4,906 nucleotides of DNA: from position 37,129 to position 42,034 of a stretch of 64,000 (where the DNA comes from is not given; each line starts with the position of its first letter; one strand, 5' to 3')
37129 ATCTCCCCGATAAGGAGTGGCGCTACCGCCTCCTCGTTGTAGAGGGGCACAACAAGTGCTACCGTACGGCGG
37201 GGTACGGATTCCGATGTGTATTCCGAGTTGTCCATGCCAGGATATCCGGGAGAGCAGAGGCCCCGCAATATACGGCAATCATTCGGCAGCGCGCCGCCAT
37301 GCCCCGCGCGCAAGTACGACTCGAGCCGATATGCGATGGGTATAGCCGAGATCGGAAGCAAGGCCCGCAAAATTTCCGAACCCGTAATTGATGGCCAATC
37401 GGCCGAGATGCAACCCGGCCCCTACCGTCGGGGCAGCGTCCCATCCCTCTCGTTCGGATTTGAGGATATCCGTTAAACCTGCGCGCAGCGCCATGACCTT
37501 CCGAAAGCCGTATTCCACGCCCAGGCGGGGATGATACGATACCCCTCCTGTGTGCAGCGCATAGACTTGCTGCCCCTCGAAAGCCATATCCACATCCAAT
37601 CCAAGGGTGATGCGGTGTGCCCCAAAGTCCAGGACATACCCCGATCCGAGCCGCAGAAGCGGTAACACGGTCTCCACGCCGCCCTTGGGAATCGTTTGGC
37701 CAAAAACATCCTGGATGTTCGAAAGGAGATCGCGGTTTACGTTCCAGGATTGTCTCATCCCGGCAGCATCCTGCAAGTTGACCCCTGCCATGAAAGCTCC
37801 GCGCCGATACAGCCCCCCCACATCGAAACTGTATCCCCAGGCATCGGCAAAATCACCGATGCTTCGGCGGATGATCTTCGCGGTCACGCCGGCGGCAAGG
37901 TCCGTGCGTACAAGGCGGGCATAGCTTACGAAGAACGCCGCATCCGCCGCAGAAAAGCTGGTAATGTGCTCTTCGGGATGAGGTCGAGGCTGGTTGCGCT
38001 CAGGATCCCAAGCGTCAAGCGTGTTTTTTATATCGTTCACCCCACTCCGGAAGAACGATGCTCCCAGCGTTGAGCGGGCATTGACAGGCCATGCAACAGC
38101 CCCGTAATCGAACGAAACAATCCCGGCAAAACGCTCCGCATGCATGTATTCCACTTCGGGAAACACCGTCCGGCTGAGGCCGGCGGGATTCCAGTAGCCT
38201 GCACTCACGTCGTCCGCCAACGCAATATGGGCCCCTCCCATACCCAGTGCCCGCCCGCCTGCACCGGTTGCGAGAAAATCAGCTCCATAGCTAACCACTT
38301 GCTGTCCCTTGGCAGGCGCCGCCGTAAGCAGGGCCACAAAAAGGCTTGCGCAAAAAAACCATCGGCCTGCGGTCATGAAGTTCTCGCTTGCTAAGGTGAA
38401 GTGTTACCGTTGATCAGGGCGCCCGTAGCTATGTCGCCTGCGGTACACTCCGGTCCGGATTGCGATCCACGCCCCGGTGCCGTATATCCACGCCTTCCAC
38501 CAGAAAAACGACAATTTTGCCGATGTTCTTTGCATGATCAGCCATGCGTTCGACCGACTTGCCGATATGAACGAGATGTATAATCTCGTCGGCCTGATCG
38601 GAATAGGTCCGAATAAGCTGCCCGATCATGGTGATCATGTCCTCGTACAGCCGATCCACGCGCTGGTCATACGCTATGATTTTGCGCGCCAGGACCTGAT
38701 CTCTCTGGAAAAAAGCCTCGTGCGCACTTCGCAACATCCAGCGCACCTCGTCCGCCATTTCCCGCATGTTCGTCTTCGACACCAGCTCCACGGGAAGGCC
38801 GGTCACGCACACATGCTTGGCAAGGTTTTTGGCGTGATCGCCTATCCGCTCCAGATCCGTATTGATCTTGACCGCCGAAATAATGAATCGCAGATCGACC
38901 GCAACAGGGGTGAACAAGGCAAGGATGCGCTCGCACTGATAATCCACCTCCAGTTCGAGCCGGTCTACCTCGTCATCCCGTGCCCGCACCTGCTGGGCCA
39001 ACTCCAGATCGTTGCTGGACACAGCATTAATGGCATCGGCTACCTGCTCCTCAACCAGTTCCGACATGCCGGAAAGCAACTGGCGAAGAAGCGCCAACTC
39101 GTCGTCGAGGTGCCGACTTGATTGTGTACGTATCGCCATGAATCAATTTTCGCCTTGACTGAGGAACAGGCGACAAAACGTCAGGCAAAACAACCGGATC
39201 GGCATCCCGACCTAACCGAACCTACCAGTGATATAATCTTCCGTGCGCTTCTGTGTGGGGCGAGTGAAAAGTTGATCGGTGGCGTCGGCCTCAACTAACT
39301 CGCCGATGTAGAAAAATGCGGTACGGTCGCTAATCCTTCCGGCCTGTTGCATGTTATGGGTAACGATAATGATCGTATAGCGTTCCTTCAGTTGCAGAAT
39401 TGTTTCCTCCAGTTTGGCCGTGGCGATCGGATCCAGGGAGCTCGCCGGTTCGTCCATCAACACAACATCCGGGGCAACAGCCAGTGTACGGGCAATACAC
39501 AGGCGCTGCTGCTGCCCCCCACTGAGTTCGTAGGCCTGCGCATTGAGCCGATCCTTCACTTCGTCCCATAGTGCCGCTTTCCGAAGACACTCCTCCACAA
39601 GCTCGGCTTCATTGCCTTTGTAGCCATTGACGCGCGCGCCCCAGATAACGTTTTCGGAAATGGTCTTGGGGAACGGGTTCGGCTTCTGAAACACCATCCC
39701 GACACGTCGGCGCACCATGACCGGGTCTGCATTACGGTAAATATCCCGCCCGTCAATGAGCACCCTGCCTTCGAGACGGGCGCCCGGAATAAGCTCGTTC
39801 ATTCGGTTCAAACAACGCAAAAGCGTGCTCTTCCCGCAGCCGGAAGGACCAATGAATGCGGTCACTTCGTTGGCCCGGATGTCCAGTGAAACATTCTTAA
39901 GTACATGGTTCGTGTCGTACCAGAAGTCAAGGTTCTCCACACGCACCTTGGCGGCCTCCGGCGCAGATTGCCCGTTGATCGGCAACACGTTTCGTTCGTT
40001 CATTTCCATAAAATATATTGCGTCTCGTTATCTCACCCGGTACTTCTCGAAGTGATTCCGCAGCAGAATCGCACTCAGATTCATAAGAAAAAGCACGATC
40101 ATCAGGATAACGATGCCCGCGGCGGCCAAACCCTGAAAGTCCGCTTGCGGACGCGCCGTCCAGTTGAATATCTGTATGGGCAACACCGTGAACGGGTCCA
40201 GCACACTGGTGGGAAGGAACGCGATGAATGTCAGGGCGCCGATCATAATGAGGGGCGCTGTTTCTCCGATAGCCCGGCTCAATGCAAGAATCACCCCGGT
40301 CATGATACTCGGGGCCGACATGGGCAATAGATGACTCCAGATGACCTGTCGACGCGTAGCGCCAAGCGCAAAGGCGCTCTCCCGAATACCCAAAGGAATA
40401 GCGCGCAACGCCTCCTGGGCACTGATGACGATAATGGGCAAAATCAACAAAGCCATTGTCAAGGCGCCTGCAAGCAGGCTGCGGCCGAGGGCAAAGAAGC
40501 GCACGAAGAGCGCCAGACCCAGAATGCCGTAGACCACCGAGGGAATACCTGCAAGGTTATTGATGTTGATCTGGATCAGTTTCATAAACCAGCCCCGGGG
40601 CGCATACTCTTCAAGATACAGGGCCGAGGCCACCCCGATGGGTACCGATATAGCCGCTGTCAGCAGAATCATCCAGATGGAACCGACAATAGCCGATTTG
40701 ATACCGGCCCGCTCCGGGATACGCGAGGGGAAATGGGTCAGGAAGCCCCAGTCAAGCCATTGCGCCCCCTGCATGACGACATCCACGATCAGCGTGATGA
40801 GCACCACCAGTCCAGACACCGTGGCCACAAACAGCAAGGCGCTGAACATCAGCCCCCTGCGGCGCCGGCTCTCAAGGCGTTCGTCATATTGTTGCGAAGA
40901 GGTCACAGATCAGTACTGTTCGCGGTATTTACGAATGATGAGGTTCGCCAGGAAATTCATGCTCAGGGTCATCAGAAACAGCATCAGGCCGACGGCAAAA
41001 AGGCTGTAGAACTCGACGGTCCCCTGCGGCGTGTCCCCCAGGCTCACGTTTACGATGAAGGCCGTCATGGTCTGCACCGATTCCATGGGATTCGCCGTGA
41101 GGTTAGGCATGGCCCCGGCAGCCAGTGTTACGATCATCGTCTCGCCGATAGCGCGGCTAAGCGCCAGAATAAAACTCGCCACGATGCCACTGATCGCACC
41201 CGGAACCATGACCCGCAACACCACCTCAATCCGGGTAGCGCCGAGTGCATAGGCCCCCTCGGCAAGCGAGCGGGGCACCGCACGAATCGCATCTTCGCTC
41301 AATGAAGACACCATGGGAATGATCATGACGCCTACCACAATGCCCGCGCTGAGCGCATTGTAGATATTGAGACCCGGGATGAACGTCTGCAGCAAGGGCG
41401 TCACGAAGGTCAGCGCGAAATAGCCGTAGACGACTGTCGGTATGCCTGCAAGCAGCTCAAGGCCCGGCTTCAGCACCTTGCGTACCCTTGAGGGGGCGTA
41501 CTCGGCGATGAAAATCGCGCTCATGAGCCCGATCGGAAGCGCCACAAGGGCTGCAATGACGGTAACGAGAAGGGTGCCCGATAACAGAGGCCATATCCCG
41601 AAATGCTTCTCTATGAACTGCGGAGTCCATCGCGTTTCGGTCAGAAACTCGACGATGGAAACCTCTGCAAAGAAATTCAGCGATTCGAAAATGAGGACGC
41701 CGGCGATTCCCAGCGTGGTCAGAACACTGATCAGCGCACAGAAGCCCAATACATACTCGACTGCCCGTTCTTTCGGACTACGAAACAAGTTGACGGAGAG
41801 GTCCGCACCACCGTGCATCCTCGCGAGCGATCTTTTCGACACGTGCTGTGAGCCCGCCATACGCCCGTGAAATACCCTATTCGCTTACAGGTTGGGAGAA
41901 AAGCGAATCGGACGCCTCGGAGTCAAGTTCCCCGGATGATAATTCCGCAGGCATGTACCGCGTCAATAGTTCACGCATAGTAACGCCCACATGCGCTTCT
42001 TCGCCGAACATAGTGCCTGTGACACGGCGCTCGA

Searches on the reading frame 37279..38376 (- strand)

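Call 3: search_protein_families(library=ncbifam, proteins=[window:37279-38376:-], max_evalue=0.001)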
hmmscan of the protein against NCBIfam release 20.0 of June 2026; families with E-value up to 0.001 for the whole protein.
window:37279-38376:- (365 aa): 4 families
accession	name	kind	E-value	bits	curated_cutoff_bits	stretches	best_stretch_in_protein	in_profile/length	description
NF052325.1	PorVQ2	equivalog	5.4e-77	259.1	325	1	12-355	8-353/354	putative type IX sorting system protein PorV2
NF033709.1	PorV_fam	subfamily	2.6e-32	112.7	90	1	31-352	3-323/326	PorV/PorQ family protein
NF033711.1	T9SS_PorQ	equivalog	2.9e-14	52.8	220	1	12-192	7-173/335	type IX secretion system protein PorQ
NF033710.1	T9SS_OM_PorV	equivalog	1.4e-09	37.6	250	1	13-207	7-199/367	type IX secretion system outer membrane channel protein PorV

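Call 4: search_protein_families(library=pfam, proteins=[window:37279-38376:-], max_evalue=0.001)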
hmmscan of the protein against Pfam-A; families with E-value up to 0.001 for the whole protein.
window:37279-38376:- (365 aa): 0 families

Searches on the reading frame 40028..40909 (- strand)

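Call 7: search_protein_families(library=pfam, proteins=[window:40028-40909:-], max_evalue=0.001)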
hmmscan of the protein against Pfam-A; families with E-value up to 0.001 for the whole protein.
window:40028-40909:- (293 aa): 1 family
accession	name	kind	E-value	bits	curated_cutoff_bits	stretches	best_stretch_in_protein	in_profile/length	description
PF00528.27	BPD_transp_1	-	6.3e-16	59.1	26.4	1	89-280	2-175/184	Binding-protein-dependent transport system inner membrane component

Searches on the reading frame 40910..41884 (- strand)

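Call 7: search_protein_families(library=pfam, proteins=[window:40910-41884:-], max_evalue=0.001)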
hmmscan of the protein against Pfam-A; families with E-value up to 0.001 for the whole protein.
window:40910-41884:- (324 aa): 1 family
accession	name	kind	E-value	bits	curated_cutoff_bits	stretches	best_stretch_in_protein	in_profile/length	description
PF00528.27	BPD_transp_1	-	1e-19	71.5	26.4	1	117-321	3-183/184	Binding-protein-dependent transport system inner membrane component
